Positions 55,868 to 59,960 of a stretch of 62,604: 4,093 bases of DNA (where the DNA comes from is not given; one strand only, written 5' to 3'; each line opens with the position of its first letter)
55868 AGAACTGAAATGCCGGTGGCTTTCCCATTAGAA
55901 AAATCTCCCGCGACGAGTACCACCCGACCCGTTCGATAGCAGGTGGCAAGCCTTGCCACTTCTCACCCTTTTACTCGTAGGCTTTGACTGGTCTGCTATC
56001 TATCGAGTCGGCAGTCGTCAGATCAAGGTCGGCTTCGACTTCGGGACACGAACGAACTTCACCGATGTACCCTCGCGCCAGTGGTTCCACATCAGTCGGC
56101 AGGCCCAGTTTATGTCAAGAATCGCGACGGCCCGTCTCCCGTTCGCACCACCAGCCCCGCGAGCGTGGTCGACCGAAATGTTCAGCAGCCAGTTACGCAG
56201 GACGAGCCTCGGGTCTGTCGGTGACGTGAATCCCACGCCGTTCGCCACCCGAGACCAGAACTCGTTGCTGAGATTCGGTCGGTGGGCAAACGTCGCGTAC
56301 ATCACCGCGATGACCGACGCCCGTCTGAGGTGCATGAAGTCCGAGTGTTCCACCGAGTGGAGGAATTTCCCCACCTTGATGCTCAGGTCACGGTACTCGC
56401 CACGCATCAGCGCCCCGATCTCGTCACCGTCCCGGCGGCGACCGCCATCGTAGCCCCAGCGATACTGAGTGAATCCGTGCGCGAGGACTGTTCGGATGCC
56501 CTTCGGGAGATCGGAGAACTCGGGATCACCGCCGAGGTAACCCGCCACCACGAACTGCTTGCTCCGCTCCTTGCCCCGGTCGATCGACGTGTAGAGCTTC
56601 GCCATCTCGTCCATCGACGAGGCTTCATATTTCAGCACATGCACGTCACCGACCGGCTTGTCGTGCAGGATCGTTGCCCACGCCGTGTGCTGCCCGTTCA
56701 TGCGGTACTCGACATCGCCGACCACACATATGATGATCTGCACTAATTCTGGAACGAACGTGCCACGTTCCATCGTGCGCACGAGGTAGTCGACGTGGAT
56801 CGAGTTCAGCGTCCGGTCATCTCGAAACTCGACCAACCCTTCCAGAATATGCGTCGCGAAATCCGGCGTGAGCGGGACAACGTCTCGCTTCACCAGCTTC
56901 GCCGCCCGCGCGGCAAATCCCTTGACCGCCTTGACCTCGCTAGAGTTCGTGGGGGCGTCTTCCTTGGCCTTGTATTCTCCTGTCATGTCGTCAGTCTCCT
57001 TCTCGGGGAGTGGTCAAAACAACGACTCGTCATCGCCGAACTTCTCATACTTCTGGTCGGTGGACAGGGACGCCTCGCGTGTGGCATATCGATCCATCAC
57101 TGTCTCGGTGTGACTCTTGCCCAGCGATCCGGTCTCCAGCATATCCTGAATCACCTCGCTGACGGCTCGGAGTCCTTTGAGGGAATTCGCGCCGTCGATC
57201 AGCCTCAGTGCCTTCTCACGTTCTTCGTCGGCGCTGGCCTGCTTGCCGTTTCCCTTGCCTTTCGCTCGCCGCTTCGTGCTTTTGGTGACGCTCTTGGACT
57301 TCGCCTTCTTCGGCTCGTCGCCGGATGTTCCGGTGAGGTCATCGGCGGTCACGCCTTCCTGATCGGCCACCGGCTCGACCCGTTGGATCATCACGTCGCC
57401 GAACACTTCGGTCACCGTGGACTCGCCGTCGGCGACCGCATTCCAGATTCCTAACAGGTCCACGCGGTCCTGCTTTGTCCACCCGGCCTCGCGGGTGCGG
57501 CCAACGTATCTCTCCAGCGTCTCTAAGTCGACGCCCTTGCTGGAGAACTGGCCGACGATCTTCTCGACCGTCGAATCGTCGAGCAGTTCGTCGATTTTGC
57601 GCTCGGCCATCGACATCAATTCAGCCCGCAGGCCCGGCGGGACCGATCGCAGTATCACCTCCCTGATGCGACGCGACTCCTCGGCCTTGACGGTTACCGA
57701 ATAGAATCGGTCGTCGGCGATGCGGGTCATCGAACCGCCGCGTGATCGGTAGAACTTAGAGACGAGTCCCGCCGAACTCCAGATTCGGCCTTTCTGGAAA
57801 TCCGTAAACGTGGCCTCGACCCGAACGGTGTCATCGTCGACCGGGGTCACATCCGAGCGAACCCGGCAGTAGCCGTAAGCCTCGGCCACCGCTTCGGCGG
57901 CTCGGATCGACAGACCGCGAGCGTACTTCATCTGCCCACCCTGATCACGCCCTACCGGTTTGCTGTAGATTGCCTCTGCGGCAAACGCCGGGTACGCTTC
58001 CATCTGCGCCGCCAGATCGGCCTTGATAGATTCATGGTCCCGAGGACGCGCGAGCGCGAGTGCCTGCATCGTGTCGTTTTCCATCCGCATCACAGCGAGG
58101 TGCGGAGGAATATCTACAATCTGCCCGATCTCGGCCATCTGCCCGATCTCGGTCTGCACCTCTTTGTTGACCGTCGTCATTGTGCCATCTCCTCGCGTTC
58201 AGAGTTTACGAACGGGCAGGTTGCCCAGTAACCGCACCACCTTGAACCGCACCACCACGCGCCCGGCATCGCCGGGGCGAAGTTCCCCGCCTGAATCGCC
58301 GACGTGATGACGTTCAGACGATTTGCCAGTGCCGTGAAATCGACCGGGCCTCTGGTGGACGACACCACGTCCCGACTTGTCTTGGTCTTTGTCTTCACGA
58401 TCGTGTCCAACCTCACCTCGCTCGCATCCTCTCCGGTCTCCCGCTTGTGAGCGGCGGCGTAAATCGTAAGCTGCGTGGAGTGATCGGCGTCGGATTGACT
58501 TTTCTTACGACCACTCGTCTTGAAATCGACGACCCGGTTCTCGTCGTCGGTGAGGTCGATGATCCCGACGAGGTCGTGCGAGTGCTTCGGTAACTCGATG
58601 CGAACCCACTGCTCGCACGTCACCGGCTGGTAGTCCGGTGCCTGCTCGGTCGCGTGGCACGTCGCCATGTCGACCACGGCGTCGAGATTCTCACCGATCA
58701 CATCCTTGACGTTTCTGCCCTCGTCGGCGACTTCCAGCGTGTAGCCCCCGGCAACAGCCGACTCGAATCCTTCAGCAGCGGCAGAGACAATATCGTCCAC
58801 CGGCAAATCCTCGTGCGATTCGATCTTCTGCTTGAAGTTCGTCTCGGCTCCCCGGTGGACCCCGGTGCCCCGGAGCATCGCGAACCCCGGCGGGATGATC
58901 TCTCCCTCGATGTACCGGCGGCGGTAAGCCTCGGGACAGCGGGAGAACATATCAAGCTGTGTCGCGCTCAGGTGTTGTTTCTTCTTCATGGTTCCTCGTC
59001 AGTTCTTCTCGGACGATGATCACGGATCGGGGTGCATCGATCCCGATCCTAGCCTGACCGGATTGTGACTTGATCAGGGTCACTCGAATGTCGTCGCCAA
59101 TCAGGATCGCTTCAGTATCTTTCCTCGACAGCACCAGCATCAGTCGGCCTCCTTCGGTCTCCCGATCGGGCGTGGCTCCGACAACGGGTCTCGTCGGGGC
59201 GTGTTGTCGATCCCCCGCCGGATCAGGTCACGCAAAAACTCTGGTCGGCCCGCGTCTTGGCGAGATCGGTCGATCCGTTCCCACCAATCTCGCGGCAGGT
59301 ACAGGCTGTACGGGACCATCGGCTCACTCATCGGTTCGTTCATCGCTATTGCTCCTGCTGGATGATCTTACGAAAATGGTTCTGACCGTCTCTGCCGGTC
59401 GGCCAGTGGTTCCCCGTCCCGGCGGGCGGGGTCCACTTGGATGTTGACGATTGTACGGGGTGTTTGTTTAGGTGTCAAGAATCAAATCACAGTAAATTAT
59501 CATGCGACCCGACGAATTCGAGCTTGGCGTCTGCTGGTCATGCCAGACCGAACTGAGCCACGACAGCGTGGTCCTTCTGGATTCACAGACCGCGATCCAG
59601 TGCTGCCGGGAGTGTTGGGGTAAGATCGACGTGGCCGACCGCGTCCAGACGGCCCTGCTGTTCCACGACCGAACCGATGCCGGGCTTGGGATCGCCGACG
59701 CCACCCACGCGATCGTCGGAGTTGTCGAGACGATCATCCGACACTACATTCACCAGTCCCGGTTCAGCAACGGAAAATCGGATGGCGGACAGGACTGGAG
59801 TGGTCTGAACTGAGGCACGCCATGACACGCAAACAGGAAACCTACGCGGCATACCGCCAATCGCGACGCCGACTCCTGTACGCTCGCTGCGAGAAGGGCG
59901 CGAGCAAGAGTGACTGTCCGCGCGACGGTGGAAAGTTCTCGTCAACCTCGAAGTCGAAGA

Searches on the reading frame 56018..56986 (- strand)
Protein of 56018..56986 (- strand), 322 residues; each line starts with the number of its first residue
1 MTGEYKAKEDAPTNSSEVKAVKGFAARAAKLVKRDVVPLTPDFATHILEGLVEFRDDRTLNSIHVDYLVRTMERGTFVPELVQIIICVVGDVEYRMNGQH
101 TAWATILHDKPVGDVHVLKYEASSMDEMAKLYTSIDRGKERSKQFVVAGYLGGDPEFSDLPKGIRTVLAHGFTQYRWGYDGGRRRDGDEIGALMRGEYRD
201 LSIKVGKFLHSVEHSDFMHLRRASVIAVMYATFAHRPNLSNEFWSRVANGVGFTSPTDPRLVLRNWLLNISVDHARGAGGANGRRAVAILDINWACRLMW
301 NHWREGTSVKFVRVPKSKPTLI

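Call 27: search_protein_families(library=pfam, proteins=[window:56018-56986:-], max_evalue=0.01)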
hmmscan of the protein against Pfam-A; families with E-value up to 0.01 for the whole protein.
window:56018-56986:- (322 aa): 0 families

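Call 66: search_protein_families(library=phrogs, proteins=[window:56018-56986:-], max_evalue=0.001)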
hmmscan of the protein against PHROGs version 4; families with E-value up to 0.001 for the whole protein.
window:56018-56986:- (322 aa): 1 family
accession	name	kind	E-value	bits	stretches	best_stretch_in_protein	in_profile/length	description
phrog_5931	-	unknown function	6.7e-10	39.9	1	29-316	5-265/282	-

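Call 94: search_solved_structures(query=window:56018-56986:-, max_evalue=1)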
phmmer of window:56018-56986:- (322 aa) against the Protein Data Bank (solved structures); distinct sequences matched with E-value up to 1: 0.

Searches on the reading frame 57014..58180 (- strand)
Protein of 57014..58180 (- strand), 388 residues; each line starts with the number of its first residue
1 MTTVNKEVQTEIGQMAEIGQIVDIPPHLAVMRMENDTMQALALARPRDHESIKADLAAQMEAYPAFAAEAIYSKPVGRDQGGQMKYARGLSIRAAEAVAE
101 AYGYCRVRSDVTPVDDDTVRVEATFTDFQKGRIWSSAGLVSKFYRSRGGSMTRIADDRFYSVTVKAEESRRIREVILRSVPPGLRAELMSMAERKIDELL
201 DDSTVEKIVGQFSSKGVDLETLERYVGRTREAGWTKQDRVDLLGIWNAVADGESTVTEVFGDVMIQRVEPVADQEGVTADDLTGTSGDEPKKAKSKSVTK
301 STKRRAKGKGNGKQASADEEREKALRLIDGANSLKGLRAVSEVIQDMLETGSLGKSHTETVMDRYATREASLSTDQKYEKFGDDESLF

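Call 27: search_protein_families(library=pfam, proteins=[window:57014-58180:-], max_evalue=0.01)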
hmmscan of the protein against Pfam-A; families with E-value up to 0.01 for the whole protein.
window:57014-58180:- (388 aa): 0 families

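Call 66: search_protein_families(library=phrogs, proteins=[window:57014-58180:-], max_evalue=0.001)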
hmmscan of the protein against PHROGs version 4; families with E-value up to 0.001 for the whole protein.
window:57014-58180:- (388 aa): 1 family
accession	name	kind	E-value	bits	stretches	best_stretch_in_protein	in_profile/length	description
phrog_3657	-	unknown function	2.2e-24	87.1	1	11-271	12-264/289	-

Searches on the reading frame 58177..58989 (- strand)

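Call 27: search_protein_families(library=pfam, proteins=[window:58177-58989:-], max_evalue=0.01)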
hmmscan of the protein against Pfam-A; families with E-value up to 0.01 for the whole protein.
window:58177-58989:- (270 aa): 1 family
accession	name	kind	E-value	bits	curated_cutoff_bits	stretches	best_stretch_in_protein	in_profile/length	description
PF12705.13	PDDEXK_1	-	1.4e-23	84.5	22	1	6-259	1-247/247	PD-(D/E)XK nuclease superfamily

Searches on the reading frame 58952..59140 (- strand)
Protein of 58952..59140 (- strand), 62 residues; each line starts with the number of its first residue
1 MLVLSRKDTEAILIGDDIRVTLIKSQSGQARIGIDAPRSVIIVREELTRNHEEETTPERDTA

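Call 27: search_protein_families(library=pfam, proteins=[window:58952-59140:-], max_evalue=0.01)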
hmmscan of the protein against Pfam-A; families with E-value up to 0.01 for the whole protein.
window:58952-59140:- (62 aa): 1 family
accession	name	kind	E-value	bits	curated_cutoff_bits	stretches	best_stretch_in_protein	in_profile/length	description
PF02599.21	CsrA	-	2e-20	72.9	27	1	1-50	1-50/53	Global regulator protein family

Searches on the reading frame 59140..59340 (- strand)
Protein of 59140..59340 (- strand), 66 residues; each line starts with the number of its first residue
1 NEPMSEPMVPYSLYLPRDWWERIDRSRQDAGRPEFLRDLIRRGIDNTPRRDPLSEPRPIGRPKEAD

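Call 65: search_protein_families(library=pfam, proteins=[window:59140-59340:-], max_evalue=1)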
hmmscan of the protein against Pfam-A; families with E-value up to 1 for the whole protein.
window:59140-59340:- (66 aa): 1 family
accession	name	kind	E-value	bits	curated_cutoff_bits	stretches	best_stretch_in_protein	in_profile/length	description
PF00494.24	SQS_PSY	-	0.19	11.8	26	1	13-46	170-207/263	Squalene/phytoene synthase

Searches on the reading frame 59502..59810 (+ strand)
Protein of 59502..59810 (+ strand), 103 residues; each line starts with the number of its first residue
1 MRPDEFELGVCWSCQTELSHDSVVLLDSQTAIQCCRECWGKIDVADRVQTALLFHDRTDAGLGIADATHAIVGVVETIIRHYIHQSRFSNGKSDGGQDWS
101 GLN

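Call 65: search_protein_families(library=pfam, proteins=[window:59502-59810:+], max_evalue=1)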
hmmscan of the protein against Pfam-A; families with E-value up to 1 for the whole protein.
window:59502-59810:+ (103 aa): 0 families

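Call 66: search_protein_families(library=phrogs, proteins=[window:59502-59810:+], max_evalue=0.001)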
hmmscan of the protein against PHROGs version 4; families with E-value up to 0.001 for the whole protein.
window:59502-59810:+ (103 aa): 0 families

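Call 81: search_protein_families(library=ncbifam, proteins=[window:59502-59810:+], max_evalue=0.1)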
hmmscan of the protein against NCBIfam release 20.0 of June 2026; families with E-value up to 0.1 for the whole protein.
window:59502-59810:+ (103 aa): 0 families
